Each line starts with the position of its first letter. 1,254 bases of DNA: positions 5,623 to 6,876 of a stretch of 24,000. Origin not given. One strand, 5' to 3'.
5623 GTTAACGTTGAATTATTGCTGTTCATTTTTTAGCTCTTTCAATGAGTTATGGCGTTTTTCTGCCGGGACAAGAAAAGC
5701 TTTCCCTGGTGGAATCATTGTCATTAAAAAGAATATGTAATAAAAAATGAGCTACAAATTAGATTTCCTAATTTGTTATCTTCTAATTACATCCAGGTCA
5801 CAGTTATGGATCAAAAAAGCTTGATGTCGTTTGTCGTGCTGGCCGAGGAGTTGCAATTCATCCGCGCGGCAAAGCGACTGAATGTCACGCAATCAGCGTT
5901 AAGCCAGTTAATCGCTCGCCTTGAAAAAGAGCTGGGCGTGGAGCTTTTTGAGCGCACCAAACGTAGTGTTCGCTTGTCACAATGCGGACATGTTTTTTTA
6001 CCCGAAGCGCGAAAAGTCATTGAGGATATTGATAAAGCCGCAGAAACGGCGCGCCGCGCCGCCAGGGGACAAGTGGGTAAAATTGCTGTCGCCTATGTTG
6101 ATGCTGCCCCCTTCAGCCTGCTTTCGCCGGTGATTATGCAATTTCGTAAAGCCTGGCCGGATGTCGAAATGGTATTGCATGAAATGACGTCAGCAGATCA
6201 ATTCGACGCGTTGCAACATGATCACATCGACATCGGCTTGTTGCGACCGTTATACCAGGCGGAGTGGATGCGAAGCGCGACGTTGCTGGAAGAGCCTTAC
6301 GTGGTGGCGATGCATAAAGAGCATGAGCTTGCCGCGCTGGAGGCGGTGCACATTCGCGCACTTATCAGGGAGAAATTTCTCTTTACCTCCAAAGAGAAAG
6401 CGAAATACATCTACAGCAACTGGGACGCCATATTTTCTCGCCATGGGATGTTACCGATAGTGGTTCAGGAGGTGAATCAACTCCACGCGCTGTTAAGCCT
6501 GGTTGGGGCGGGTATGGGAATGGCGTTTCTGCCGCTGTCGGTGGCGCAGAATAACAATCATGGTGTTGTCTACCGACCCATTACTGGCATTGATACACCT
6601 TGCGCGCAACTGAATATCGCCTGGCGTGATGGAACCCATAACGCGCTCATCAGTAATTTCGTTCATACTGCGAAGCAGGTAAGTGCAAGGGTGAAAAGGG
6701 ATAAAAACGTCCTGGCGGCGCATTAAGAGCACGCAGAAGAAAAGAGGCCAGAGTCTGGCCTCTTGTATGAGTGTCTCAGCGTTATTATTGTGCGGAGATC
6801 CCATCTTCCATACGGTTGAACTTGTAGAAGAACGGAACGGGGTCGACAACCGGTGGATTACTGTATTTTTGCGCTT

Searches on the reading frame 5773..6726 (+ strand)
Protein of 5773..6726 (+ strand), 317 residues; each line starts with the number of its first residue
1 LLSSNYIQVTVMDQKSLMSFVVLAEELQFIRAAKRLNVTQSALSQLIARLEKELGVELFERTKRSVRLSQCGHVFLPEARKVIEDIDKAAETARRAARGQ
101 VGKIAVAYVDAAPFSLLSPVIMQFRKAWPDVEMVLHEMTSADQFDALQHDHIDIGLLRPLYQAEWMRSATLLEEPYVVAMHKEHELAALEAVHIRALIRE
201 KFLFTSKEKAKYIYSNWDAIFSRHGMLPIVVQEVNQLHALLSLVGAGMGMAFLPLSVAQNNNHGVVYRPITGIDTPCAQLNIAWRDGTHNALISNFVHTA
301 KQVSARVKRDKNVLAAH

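Call 3: search_protein_families(library=pfam, proteins=[window:5773-6726:+])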
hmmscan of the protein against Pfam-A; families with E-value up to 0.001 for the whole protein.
window:5773-6726:+ (317 aa): 2 families
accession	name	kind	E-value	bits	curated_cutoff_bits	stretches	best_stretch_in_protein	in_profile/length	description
PF03466.25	LysR_substrate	-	7.6e-41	140.2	28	1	98-303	2-207/209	LysR substrate binding domain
PF00126.33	HTH_1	-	1.4e-19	70.3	26.6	1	16-72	3-59/60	Bacterial regulatory helix-turn-helix protein, lysR family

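Call 4: search_protein_families(library=ncbifam, proteins=[window:5773-6726:+])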
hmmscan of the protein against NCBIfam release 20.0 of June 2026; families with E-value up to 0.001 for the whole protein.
window:5773-6726:+ (317 aa): 54 families (the best 25 are shown)
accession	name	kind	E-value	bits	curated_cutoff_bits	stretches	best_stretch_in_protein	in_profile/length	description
NF045775.1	acetoin_reg_AlsR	exception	1.3e-80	271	430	1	12-301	1-289/290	acetoin biosynthesis transcriptional regulator AlsR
NF007385.0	PRK09906.1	equivalog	3.9e-56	190.4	356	1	12-305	1-292/296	DNA-binding transcriptional regulator HcaR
NF007439.0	PRK09986.1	equivalog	2.2e-52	178.3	290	1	12-298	7-292/296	LysR family transcriptional regulator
NF053705.1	TransRegGltCGpos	equivalog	2.2e-41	142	350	1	12-262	1-250/300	glutamate biosynthesis transcriptional regulator GltC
NF008416.0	PRK11242.1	equivalog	1.8e-39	135.9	277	1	16-309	5-296/300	transcriptional regulator CynR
NF040709.1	benzoate_BenM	exception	2.9e-39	135.2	600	1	12-305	1-294/299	benzoate utilization transcription regulator BenM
NF047520.1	trans_act_CidR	equivalog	6e-38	130.7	415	1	12-300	1-288/292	cidABC operon transcriptional activator CidR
NF040710.1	benzoate_CatM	exception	1.3e-37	129.7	580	1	12-302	1-291/293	cis,cis-muconate-binding transcription regulator CatM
NF008361.0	PRK11151.1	equivalog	1.6e-31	109.7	329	1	15-310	4-296/305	DNA-binding transcriptional regulator OxyR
NF040786.1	LysR_Sec_metab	equivalog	4.3e-31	108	250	1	12-275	1-269/298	selenium metabolism-associated LysR family transcriptional regulator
TIGR03339.1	phn_lysR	subfamily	7.6e-31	107.4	341.1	1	17-298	2-277/279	aminoethylphosphonate catabolism associated LysR family transcriptional regulator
NF008722.0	PRK11716.1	equivalog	3.1e-30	105.2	246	1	12-261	1-249/293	HTH-type transcriptional activator IlvY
NF047711.1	PutUtilRegPtrR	equivalog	1.2e-28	100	400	1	12-297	1-279/283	putrescine utilization regulator PtrR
NF047354.1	trans_reg_GltC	equivalog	1.8e-28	99.9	300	1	12-211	1-201/290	glutamate biosynthesis transcriptional regulator GltC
NF052633.1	LysR_TF_PsrA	exception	7e-28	97.4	540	1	12-266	5-257/297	L-proline-binding transcription factor PsrA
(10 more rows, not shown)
